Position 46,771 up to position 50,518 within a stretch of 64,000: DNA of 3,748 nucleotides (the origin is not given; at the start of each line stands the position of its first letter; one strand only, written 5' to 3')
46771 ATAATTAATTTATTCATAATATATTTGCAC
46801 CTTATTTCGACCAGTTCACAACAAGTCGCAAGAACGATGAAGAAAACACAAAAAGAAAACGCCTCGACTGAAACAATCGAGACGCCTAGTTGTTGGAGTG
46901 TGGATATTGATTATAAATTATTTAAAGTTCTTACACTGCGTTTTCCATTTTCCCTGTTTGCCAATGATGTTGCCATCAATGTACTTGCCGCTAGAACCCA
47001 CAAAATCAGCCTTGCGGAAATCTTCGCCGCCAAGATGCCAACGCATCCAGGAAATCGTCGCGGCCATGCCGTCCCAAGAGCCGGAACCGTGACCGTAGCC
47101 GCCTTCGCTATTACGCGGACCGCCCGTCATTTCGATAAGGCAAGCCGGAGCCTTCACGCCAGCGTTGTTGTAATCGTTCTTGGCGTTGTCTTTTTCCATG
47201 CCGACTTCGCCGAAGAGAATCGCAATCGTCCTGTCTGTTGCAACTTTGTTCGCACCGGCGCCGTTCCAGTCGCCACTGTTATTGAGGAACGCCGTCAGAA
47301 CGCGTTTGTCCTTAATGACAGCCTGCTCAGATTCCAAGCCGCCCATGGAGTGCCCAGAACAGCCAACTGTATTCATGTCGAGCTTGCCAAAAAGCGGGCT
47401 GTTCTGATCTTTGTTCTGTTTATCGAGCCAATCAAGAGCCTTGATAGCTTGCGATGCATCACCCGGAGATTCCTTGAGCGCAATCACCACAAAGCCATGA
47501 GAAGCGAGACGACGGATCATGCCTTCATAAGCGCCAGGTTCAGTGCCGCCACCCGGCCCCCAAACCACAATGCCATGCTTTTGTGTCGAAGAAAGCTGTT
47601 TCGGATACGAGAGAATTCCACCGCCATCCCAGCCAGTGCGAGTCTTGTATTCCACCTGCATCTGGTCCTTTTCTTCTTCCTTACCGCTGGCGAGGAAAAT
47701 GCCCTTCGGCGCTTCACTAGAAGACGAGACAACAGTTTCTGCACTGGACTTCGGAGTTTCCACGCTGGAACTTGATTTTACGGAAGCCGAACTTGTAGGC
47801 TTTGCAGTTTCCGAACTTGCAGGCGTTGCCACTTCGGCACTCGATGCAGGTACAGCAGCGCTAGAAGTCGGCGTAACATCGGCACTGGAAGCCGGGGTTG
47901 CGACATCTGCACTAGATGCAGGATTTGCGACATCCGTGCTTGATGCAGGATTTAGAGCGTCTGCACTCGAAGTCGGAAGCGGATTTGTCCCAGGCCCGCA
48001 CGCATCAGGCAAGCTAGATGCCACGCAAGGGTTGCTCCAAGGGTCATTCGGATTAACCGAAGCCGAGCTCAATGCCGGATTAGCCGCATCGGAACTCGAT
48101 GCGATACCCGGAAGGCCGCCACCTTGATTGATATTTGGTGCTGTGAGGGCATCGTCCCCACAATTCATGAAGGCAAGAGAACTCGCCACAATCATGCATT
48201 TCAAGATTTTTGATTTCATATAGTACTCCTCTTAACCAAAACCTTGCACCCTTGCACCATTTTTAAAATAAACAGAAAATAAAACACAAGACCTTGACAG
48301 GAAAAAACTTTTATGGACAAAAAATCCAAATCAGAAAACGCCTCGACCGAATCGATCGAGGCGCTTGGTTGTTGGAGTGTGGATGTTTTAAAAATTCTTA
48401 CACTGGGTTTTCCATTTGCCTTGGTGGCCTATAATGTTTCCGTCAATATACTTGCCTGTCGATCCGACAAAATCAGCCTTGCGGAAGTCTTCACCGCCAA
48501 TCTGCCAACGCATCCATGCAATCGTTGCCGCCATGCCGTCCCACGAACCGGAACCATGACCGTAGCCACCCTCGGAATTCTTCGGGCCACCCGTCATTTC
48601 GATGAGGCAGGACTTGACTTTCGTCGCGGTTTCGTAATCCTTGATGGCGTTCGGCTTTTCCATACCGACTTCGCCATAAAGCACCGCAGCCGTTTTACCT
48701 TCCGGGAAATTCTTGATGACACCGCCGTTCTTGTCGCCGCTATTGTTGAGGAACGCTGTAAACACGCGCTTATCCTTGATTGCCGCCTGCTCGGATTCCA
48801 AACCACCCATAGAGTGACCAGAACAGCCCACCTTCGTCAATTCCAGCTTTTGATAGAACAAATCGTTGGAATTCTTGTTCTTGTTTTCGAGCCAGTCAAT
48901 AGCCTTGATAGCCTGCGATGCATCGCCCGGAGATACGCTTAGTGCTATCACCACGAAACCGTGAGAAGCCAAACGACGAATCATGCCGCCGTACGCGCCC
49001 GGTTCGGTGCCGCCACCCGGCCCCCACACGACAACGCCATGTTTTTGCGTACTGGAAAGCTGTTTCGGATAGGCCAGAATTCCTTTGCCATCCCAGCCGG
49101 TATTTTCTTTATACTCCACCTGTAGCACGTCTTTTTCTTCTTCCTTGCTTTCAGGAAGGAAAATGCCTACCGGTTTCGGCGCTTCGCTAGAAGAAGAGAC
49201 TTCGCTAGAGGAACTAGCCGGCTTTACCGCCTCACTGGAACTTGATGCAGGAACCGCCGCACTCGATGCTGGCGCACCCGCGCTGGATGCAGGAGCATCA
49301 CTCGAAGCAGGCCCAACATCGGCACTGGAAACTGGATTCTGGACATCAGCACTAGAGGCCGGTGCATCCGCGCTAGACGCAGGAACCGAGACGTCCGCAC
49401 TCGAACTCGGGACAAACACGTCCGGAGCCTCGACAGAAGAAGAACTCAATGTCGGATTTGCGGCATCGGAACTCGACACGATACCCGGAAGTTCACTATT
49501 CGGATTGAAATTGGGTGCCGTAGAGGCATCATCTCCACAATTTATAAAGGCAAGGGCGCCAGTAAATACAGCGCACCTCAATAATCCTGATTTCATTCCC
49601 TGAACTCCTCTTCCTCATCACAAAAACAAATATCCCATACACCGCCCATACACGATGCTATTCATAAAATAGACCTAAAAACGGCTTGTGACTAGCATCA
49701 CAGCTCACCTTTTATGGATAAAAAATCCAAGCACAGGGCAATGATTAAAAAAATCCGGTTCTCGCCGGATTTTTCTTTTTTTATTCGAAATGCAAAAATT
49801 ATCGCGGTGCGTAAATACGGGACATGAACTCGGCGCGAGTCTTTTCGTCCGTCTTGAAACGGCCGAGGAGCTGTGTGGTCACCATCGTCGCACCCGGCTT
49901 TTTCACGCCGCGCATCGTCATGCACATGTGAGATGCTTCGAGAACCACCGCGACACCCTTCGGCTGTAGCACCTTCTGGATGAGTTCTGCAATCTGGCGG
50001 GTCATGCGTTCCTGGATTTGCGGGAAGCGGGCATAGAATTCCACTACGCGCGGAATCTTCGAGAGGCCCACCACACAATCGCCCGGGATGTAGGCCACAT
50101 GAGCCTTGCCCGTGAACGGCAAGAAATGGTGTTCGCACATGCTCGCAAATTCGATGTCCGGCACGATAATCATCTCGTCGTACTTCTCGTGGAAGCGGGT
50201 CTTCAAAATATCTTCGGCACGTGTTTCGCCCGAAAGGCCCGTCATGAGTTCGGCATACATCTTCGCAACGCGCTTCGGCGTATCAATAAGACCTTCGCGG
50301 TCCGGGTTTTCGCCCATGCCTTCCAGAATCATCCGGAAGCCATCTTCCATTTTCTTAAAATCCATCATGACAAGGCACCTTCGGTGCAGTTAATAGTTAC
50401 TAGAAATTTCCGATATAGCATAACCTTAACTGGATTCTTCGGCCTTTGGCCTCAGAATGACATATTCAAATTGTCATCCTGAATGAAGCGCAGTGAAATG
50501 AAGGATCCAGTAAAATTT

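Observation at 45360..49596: Tandem array of three lipid-anchored PETase/cutinase-like hydrolases on long flexible linkers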

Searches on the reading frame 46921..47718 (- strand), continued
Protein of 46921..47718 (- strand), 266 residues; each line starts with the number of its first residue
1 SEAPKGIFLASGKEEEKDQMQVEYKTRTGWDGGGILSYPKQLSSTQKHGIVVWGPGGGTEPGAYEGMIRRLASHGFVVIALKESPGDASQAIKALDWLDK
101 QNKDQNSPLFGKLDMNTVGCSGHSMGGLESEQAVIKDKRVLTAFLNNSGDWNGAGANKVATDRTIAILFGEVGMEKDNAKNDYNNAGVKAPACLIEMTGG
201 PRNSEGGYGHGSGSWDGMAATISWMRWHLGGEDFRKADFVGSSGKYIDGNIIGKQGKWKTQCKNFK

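Call 66: search_protein_families(library=pfam, proteins=[P0148, P0145, P0166, P0159, P0156, P0176, P0208, P0266, P0183, P0140], max_evalue=0.001)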
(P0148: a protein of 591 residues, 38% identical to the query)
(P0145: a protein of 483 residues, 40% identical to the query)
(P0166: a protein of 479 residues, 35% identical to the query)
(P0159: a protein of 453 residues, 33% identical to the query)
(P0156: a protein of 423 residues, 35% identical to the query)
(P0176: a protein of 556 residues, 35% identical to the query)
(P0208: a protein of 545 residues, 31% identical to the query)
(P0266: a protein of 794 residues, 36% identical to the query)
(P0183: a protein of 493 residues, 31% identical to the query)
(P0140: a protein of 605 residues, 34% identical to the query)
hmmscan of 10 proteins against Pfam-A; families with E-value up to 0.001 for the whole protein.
P0148 (591 aa): 4 families
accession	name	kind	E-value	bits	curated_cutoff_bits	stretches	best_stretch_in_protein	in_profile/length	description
PF00331.26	Glyco_hydro_10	-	1.2e-68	232.1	22.1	1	2-240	81-310/311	Glycosyl hydrolase family 10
PF00404.24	Dockerin_1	-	1.1e-09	38.8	22.9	1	270-323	1-55/57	Dockerin type I domain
PF12740.14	PETase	-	1.2e-07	31.8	28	1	360-521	21-185/263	PET hydrolase-like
PF07224.18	Chlorophyllase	-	0.00084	18.7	26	0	393-480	41-135/301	Chlorophyllase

P0145 (483 aa): 4 families
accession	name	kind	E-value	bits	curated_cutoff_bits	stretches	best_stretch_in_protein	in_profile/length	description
PF03422.21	CBM_6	-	8.9e-37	126.6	28.9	1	31-148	1-124/125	Carbohydrate binding module (family 6)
PF00404.24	Dockerin_1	-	1.1e-15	58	22.9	1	161-216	2-57/57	Dockerin type I domain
PF12740.14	PETase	-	3e-11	43.7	28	1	249-456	18-236/263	PET hydrolase-like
PF18099.7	CBM_35_2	-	5e-06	27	23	1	43-147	7-112/112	Carbohydrate binding module (family 35)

P0166 (479 aa): 1 family
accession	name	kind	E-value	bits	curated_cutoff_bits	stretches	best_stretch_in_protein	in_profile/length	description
PF12740.14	PETase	-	7.9e-07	29.2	28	1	249-408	21-185/263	PET hydrolase-like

P0159 (453 aa): 2 families
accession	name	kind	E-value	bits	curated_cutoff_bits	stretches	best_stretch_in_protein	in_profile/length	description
PF12740.14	PETase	-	1.8e-09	37.9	28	1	221-350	21-154/263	PET hydrolase-like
PF00942.24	CBM_3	-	1.4e-06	29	22.4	1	51-110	19-68/83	Cellulose binding domain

P0156 (423 aa): 1 family
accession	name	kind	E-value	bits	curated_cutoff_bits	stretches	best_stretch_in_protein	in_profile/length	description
PF12740.14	PETase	-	7.3e-10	39.1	28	1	194-392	21-231/263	PET hydrolase-like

P0176 (556 aa): 4 families
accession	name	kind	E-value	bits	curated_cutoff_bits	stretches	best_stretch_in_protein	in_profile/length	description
PF14200.12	RicinB_lectin_2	-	1.5e-23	83.7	25.6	2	207-286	10-89/89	Ricin-type beta-trefoil lectin domain-like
PF00652.28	Ricin_B_lectin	-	1.9e-12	47.9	29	1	212-346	3-126/126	Ricin-type beta-trefoil lectin domain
PF00942.24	CBM_3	-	1.3e-07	32.3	22.4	1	50-94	19-64/83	Cellulose binding domain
PF12740.14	PETase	-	5.3e-07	29.8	28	1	420-506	58-149/263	PET hydrolase-like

P0208 (545 aa): 15 families
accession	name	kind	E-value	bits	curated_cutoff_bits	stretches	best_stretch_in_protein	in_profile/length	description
PF20434.5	BD-FAE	-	2.8e-51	174.5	26.8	1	42-181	1-145/215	BD-FAE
PF07859.19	Abhydrolase_3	-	4.7e-25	89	25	1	59-154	1-95/210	alpha/beta hydrolase fold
PF07224.18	Chlorophyllase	-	3.8e-15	55.9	26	1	319-446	38-159/301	Chlorophyllase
PF12740.14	PETase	-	3.7e-14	53.2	28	1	331-429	61-153/263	PET hydrolase-like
PF00326.27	Peptidase_S9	-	8.9e-14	51.9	22.6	1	107-270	44-211/213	Prolyl oligopeptidase family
PF00561.26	Abhydrolase_1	-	9e-10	39.1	25.8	1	57-196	1-124/245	alpha/beta hydrolase fold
PF12697.13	Abhydrolase_6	-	1.2e-09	39.6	26.3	1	59-224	1-132/217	Alpha/beta hydrolase family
PF00135.34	COesterase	-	1.2e-09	38.2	27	1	42-153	88-206/515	Carboxylesterase family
PF01738.24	DLH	-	1.3e-08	35.1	21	0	322-493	12-187/217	Dienelactone hydrolase family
PF03403.19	PAF-AH_p_II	-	1.3e-07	31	20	0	309-357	86-133/372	Platelet-activating factor acetylhydrolase, isoform II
PF12146.15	Hydrolase_4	-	7e-07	29.2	27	0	56-154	4-95/239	Serine aminopeptidase, S33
PF02129.25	Peptidase_S15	-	8.1e-06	26.1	23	0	84-150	47-115/262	X-Pro dipeptidyl-peptidase (S15 family)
PF00756.26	Esterase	-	5.5e-05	23.5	22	0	315-421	17-134/251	Putative esterase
PF01764.32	Lipase_3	-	0.00019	21.8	22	0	116-153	54-86/140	Lipase (class 3)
PF05448.18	AXE1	-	0.0002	20.7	21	0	115-150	161-196/321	Acetyl xylan esterase (AXE1)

P0266 (794 aa): 2 families
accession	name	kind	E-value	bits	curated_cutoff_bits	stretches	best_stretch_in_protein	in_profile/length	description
PF12740.14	PETase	-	4.1e-07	30.1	28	1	91-264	75-235/263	PET hydrolase-like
PF07224.18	Chlorophyllase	-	4.3e-06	26.2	26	1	61-165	34-133/301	Chlorophyllase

P0183 (493 aa): 4 families
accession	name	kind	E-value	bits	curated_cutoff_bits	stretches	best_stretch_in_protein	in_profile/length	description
PF12740.14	PETase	-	4.1e-16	59.6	28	2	281-446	43-216/263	PET hydrolase-like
PF07224.18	Chlorophyllase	-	6.5e-08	32.2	26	1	284-378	35-134/301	Chlorophyllase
PF03403.19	PAF-AH_p_II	-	5.5e-05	22.3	20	0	45-72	115-143/372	Platelet-activating factor acetylhydrolase, isoform II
PF12695.13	Abhydrolase_5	-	8.8e-05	22.8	27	0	303-442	10-141/164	Alpha/beta hydrolase family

P0140 (605 aa): 4 families
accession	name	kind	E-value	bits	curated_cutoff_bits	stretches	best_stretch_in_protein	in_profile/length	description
PF12740.14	PETase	-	3.2e-28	99.3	28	2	404-573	61-238/263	PET hydrolase-like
PF07224.18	Chlorophyllase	-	1.2e-14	54.3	26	2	396-484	41-134/301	Chlorophyllase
PF03403.19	PAF-AH_p_II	-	2.3e-08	33.4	20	0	111-149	96-134/372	Platelet-activating factor acetylhydrolase, isoform II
PF12146.15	Hydrolase_4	-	3e-06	27.2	27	0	505-546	191-232/239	Serine aminopeptidase, S33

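Call 67: find_homologous_proteins(query=P0145, max_evalue=1e-10)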
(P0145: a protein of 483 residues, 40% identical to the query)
Query P0145 (483 aa): 206 proteins with E <= 1e-10 among 8000 candidates; the best 120 are listed.
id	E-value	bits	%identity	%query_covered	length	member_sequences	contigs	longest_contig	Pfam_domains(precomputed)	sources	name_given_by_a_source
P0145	0.0e+0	1091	100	100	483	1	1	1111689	PF18099.8,PF12740.15,PF00404.25,PF03422.22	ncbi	ncbi:UNVERIFIED_CONTAM: dockerin type I repeat protein [Acetivibrio alkalicellulosi]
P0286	1.3e-209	715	69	95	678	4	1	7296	PF00756.27,PF12740.15,PF00404.25,PF03422.22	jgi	jgi:predicted esterase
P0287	8.1e-135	468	62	69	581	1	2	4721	PF12740.15,PF00404.25,PF00457.25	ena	-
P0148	3.7e-133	463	63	68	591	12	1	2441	PF12740.15,PF00331.27,PF00404.25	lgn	-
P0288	2.3e-132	460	79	51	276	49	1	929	PF12740.15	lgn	-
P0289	1.8e-129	451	61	67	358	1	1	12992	PF12740.15,PF00404.25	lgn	-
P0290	7.1e-124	432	59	67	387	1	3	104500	PF12740.15,PF00404.25,PF07224.18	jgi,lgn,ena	-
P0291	7.9e-122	425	59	69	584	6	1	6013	PF00756.27,PF12740.15,PF00404.25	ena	-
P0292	8.0e-122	425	56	67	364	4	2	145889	PF12740.15,PF00404.25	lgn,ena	-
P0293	1.2e-119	418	57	67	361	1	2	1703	PF12740.15,PF00404.25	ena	-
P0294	4.0e-119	416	57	69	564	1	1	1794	PF00756.27,PF12740.15,PF00404.25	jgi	jgi:S-formylglutathione hydrolase FrmB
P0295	2.1e-100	355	77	45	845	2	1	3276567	PF00756.27,PF00331.27,PF00404.25,PF03422.22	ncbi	ncbi:UNVERIFIED_CONTAM: endo-1,4-beta-xylanase [Acetivibrio alkalicellulosi]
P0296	4.4e-97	344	61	57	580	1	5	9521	PF00756.27,PF00404.25,PF03422.22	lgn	-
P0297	9.8e-95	336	68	41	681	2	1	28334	PF18099.8,PF00404.25,PF03422.22,PF04616.21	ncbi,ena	-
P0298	6.0e-92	327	66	41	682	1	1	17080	PF18099.8,PF00404.25,PF03422.22,PF04616.21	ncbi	ncbi:MAG: carbohydrate-binding protein [Bacillota bacterium]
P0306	1.9e-82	295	55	55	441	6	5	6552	PF12740.15,PF14200.13,PF00652.29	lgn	-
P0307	9.4e-82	293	58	50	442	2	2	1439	PF12740.15,PF00942.26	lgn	-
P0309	1.0e-81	293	52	56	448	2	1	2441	PF12740.15,PF14200.13,PF00652.29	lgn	-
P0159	1.8e-81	292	47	65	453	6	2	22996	PF12740.15,PF00942.26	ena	-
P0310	5.6e-81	291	55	55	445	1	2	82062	PF12740.15,PF14200.13,PF00652.29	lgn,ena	-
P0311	9.9e-81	290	54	55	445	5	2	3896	PF12740.15,PF14200.13,PF00652.29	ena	-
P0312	2.2e-80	289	54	50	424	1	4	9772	PF12740.15,PF07224.18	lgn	-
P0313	4.1e-80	288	56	50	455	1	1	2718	PF12740.15,PF00942.26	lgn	-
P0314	8.3e-80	287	54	50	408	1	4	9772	PF12740.15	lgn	-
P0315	7.7e-79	284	52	52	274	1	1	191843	PF12740.15,PF07224.18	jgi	-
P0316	8.5e-79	283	53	50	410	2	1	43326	PF12740.15,PF07224.18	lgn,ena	-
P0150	1.2e-78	283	58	45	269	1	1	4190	PF12740.15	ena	-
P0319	3.4e-76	275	53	55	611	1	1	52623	PF12740.15,PF00942.26,PF14200.13,PF00652.29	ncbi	-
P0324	2.5e-72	262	49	49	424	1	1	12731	PF12740.15,PF07224.18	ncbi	-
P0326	1.9e-71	259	61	41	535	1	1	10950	PF00756.27,PF18099.8,PF00404.25,PF03422.22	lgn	-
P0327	7.9e-71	257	59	46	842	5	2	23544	PF00756.27,PF00331.27,PF00404.25,PF03422.22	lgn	-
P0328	2.8e-70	255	52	50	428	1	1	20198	PF12740.15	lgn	-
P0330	1.3e-67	247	51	50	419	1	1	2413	PF12740.15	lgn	-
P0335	5.9e-63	231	50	50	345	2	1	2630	PF12740.15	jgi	jgi:hypothetical protein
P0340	5.9e-62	228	56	45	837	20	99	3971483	PF00756.27,PF00331.27,PF00404.25,PF03422.22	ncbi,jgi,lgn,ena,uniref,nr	ncbi:MAG TPA: endo-1,4-beta-xylanase Z [Hungateiclostridium thermocellum]|uniref:Endo-1,4-beta-xylan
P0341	1.4e-61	227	50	50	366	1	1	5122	PF12740.15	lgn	-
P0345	4.4e-61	225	47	54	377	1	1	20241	PF03403.20,PF12740.15,PF07224.18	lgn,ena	-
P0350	2.2e-60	223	54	44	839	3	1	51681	PF00756.27,PF00331.27,PF00404.25,PF03422.22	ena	-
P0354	2.0e-59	220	54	41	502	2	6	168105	PF00756.27,PF00404.25,PF03422.22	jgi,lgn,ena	-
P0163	1.1e-58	217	46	51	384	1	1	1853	PF12740.15,PF07224.18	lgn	-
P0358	1.5e-58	217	60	40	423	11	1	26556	PF00756.27,PF00404.25,PF03422.22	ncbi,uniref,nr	ncbi:endo-1,4-beta-xylanase A precursor [Acetivibrio straminisolvens JCM 21531]|uniref:Endo-1,4-beta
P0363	1.3e-57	214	53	40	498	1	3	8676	PF00756.27,PF18099.8,PF00404.25,PF03422.22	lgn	-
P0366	4.5e-57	212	54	40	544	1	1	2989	PF00756.27,PF00404.25,PF03422.22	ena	-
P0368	7.8e-57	211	47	49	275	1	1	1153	PF12740.15,PF07224.18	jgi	-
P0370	3.2e-56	209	53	41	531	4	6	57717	PF00756.27,PF00404.25,PF03422.22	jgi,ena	-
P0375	1.3e-54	204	46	50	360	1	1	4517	PF12740.15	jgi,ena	-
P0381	4.4e-51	192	42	50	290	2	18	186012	PF12740.15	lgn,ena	-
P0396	6.1e-46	175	46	41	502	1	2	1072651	PF00756.27,PF18099.8,PF00404.25,PF03422.22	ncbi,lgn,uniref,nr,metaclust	ncbi:carbohydrate-binding protein [Acetivibrio cellulolyticus]|uniref:carbohydrate-binding protein n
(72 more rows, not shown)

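Call 71: search_protein_families(library=pfam, proteins=[P0287, P0286, P0291, P0290, P0306, P0307], max_evalue=0.00001)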
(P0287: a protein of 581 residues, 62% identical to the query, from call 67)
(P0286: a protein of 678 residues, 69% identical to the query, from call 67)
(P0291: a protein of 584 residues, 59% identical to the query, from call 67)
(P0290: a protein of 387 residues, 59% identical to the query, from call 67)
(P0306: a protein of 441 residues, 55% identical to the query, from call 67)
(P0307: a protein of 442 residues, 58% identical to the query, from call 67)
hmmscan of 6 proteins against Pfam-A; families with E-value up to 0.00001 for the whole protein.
P0287 (581 aa): 3 families
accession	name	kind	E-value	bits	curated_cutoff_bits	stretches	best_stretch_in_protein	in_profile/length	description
PF00457.24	Glyco_hydro_11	-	1.6e-56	191.3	27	1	41-226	2-178/178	Glycosyl hydrolases family 11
PF00404.24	Dockerin_1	-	7.1e-18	65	22.9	1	257-313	1-57/57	Dockerin type I domain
PF12740.14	PETase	-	6.2e-09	36.1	28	1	346-513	16-187/263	PET hydrolase-like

P0286 (678 aa): 4 families
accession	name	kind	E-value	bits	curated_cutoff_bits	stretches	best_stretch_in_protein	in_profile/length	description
PF03422.21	CBM_6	-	1.3e-35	122.8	28.9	1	227-344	1-124/125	Carbohydrate binding module (family 6)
PF00404.24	Dockerin_1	-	2e-17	63.5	22.9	1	356-412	1-57/57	Dockerin type I domain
PF00756.26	Esterase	-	3.8e-13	50.2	22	1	2-146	28-195/251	Putative esterase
PF12740.14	PETase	-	6.8e-09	36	28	1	442-608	15-185/263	PET hydrolase-like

P0291 (584 aa): 3 families
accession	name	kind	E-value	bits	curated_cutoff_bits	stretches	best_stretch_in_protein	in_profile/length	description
PF00756.26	Esterase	-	4.6e-28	99.1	22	1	23-230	1-247/251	Putative esterase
PF00404.24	Dockerin_1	-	3.2e-17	62.9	22.9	1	266-322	1-57/57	Dockerin type I domain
PF12740.14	PETase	-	4.4e-07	30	28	1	408-516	75-187/263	PET hydrolase-like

P0290 (387 aa): 3 families
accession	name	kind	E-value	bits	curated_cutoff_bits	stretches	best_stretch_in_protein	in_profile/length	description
PF00404.24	Dockerin_1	-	2.3e-10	40.9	22.9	1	64-116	2-56/57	Dockerin type I domain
PF12740.14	PETase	-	8.1e-09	35.7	28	1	142-319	6-187/263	PET hydrolase-like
PF07224.18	Chlorophyllase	-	8e-06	25.3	26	0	189-278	41-137/301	Chlorophyllase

P0306 (441 aa): 3 families
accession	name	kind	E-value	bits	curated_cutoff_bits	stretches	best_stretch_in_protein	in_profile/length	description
PF14200.12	RicinB_lectin_2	-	1.6e-24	86.8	25.6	2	41-120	10-89/89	Ricin-type beta-trefoil lectin domain-like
PF00652.28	Ricin_B_lectin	-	4.8e-13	49.8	29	1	45-180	2-126/126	Ricin-type beta-trefoil lectin domain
PF12740.14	PETase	-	8.3e-09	35.7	28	1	210-363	22-178/263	PET hydrolase-like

P0307 (442 aa): 2 families
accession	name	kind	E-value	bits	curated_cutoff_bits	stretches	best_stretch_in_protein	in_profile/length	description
PF12740.14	PETase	-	4.5e-09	36.5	28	1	210-364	21-178/263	PET hydrolase-like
PF00942.24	CBM_3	-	1e-06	29.5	22.4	1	43-116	11-83/83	Cellulose binding domain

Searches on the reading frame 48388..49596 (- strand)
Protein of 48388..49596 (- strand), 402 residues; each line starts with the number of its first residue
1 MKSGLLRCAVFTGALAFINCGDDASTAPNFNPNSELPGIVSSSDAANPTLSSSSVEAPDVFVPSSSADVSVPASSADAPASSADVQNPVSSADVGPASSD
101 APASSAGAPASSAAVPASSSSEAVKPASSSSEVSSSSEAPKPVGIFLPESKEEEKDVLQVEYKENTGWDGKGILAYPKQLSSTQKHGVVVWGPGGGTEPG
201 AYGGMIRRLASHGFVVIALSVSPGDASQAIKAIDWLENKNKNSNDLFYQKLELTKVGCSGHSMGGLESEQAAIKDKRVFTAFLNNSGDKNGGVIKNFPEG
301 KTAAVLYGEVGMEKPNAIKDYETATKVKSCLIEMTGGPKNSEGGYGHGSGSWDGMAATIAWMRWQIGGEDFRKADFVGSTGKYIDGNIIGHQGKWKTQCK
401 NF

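Call 3: search_protein_families(library=pfam, proteins=[window:48388-49596:-], max_evalue=1)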
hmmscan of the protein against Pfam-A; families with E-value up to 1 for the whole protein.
window:48388-49596:- (402 aa): 6 families
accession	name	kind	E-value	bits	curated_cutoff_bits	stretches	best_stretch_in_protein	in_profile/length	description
PF12740.14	PETase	-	1.9e-10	41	28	1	170-276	40-147/263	PET hydrolase-like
PF07224.18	Chlorophyllase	-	0.00082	18.7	26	1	185-267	41-129/301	Chlorophyllase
PF12695.13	Abhydrolase_5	-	0.0021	18.3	27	1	189-351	2-152/164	Alpha/beta hydrolase family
PF03403.19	PAF-AH_p_II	-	0.01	14.9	20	1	178-249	92-163/372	Platelet-activating factor acetylhydrolase, isoform II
PF00561.26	Abhydrolase_1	-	0.06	13.4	25.8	1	200-307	14-130/245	alpha/beta hydrolase fold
PF12146.15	Hydrolase_4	-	0.06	13.1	27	1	184-278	2-100/239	Serine aminopeptidase, S33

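Call 4: search_protein_families(library=ncbifam, proteins=[window:48388-49596:-], max_evalue=1)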
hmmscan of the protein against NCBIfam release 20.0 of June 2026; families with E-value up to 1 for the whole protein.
window:48388-49596:- (402 aa): 4 families
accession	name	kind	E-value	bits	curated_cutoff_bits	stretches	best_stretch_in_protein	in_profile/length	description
NF051441.1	BisHyethTerphBdeA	equivalog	4.9e-06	26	520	1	164-282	79-195/305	bis(hydroxyethyl) terephthalate hydrolase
NF047580.1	BPSS1187_fam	subfamily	0.1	12.1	125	0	189-220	2-33/244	BPSS1187 family protein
TIGR04556.1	PKS_assoc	domain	0.16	11.4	80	1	190-241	8-58/226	polyketide synthase-associated domain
NF008975.0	PRK12323.1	equivalog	0.72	8.5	875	1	18-153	367-502/709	DNA polymerase III subunit gamma/tau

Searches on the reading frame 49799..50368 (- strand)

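Call 49: search_protein_families(library=pfam, proteins=[window:49799-50368:-], max_evalue=0.001)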
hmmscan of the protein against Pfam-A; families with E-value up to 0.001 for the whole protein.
window:49799-50368:- (189 aa): 1 family
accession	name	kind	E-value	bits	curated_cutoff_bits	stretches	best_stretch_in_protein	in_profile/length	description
PF01227.27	GTP_cyclohydroI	-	3.6e-76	255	27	1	8-185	2-178/179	GTP cyclohydrolase I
